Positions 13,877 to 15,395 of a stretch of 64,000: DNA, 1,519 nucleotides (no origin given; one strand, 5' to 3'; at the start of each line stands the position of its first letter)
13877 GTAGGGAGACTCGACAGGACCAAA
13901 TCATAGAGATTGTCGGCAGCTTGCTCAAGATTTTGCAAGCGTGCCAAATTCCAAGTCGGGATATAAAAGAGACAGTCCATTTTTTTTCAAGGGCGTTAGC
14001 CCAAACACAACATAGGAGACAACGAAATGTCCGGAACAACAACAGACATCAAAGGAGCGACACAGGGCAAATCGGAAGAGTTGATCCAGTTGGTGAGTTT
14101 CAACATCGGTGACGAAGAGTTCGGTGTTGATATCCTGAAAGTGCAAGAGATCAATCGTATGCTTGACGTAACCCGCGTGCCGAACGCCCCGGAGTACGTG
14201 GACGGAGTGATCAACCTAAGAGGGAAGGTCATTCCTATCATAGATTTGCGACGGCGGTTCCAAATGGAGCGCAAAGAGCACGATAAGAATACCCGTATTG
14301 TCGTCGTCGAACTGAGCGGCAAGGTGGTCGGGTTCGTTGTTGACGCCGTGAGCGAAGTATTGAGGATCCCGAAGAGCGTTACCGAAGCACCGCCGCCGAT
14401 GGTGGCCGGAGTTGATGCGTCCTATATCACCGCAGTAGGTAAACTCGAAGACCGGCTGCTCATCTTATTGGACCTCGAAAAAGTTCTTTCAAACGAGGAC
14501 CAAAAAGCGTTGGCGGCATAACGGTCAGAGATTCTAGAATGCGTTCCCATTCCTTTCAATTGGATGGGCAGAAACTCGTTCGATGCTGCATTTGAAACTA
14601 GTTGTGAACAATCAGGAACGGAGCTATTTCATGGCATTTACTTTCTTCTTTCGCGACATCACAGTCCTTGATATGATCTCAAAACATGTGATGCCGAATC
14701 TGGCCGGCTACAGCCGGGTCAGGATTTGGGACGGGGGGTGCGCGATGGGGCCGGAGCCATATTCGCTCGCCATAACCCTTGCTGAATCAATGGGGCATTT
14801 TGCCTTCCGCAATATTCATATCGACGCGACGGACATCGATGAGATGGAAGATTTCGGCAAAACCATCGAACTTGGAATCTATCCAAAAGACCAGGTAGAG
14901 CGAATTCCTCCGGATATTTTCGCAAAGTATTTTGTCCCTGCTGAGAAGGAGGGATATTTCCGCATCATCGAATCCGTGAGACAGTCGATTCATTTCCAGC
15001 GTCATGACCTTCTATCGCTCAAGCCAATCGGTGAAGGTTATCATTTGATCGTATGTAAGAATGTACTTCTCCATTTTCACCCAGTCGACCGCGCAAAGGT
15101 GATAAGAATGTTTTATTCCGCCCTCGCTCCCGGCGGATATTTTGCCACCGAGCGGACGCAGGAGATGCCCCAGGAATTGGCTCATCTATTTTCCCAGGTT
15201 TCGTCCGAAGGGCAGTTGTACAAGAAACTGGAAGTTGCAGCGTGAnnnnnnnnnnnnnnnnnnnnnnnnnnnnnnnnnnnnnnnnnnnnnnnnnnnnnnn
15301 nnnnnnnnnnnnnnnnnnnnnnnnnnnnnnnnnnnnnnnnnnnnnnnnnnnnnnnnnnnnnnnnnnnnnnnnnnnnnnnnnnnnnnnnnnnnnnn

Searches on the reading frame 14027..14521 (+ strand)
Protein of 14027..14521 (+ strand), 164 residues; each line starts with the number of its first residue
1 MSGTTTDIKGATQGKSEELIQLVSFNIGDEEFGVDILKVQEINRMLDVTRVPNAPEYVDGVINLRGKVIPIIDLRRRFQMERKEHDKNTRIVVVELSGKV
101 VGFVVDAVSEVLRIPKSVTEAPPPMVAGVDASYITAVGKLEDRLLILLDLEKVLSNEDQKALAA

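Call 16: search_protein_families(library=pfam, proteins=[window:14027-14521:+], max_evalue=0.00001)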
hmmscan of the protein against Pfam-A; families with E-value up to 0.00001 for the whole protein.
window:14027-14521:+ (164 aa): 1 family
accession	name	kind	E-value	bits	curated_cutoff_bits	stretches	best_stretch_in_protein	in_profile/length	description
PF01584.24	CheW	-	1.1e-42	145.4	23.5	1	21-156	1-136/138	CheW-like domain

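Call 42: search_protein_families(library=ncbifam, proteins=[window:14027-14521:+], max_evalue=0.001)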
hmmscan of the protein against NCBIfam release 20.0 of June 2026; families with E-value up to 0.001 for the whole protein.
window:14027-14521:+ (164 aa): 2 families
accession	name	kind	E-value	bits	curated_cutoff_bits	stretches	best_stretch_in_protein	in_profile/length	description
NF007903.0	PRK10612.1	equivalog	1.8e-40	138.4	260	1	21-160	18-157/167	chemotaxis protein CheW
NF041336.1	CheA_Halo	equivalog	3.1e-06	26.1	950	1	21-109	543-626/666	chemotaxis protein CheA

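Call 68: list_cluster_members(proteins=[P0121, window:14027-14521:+, window:59894-61990:+])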
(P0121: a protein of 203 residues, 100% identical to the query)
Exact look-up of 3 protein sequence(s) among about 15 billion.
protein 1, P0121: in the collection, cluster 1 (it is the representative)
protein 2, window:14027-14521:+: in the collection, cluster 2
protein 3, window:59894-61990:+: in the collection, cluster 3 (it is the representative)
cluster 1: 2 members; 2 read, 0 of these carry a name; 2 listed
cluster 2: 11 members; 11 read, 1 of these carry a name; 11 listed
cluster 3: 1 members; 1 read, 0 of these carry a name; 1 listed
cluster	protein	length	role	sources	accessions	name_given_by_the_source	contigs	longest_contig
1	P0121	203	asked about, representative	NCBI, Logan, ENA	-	-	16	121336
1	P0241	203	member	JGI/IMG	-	-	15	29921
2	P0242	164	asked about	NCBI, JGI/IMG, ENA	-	-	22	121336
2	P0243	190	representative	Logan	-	-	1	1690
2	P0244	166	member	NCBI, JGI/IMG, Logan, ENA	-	purine-binding chemotaxis protein CheW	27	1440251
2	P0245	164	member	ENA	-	-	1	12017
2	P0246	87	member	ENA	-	-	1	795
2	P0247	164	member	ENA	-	-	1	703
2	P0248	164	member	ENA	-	-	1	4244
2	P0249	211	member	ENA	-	-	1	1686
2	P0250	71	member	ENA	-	-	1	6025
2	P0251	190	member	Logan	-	-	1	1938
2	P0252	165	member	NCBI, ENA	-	-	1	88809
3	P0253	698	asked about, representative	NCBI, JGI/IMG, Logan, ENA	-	-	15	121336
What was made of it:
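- Tried and rejected: The cluster look-up gave no organism name (call 68).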

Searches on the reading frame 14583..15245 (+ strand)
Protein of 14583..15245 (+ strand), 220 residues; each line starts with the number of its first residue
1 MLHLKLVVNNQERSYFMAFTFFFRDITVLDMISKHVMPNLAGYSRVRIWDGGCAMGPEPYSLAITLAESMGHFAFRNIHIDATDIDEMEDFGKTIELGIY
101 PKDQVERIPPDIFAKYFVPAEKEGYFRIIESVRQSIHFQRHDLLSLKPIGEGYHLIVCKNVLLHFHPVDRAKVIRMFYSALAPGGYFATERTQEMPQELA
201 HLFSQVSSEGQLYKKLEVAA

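Call 16: search_protein_families(library=pfam, proteins=[window:14583-15245:+], max_evalue=0.00001)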
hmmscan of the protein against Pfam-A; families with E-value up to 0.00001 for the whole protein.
window:14583-15245:+ (220 aa): 1 family
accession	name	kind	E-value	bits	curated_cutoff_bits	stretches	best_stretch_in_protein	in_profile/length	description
PF01739.24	CheR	-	2.4e-35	122.2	27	1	19-208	2-191/195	CheR methyltransferase, SAM binding domain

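Call 42: search_protein_families(library=ncbifam, proteins=[window:14583-15245:+], max_evalue=0.001)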
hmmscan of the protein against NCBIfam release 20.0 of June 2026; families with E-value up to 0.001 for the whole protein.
window:14583-15245:+ (220 aa): 2 families
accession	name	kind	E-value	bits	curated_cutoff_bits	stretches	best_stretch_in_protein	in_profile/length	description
NF007902.0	PRK10611.1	equivalog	2.8e-21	76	435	1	18-192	92-263/287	protein-glutamate O-methyltransferase CheR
TIGR04345.1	ovoA_Cterm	equivalog_domain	9.7e-06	25.3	170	1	129-194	111-174/242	putative 4-mercaptohistidine N1-methyltransferase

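Call 66: search_solved_structures(query=window:14583-15245:+, max_evalue=0.001)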
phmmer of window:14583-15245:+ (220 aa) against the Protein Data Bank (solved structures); distinct sequences matched with E-value up to 0.001: 11.
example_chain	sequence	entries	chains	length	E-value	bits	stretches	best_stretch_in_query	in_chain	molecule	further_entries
5ftw_A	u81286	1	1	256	6.2e-16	61.9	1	20-188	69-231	CHEMOTAXIS PROTEIN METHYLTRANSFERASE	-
1bc5_A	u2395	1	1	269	9.9e-16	61.3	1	19-192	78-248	CHEMOTAXIS RECEPTOR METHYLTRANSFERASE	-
1af7_A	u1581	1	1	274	1e-15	61.2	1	19-192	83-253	CHEMOTAXIS RECEPTOR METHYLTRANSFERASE CHER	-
5xly_A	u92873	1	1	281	6.7e-15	58.6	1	20-201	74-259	Chemotaxis protein methyltransferase 1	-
5xlx_A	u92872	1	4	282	6.8e-15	58.5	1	20-201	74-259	Chemotaxis protein methyltransferase 1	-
5y4r_A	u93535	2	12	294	1.1e-14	57.9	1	20-195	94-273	Chemotaxis protein methyltransferase 1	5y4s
8pql_U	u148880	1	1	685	7e-07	32.3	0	92-123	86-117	Ubiquitin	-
8q7r_U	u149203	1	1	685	1e-06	31.8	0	92-123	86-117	Ubiquitin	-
8pql_E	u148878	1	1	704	1.5e-06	31.3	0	92-123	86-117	Polyubiquitin-C,Nucleotide exchange factor SIL1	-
5b83_A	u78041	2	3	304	0.00065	22.6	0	92-123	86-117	tetra ubiquitin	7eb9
7yui_A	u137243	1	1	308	0.00069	22.6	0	92-123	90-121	Polyubiquitin-C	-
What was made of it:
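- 14583..15245 (+): Short CheR-like methyltransferase with the SAM-binding domain only. It lacks the CheR_N domain. Calls 16, 42, 66.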
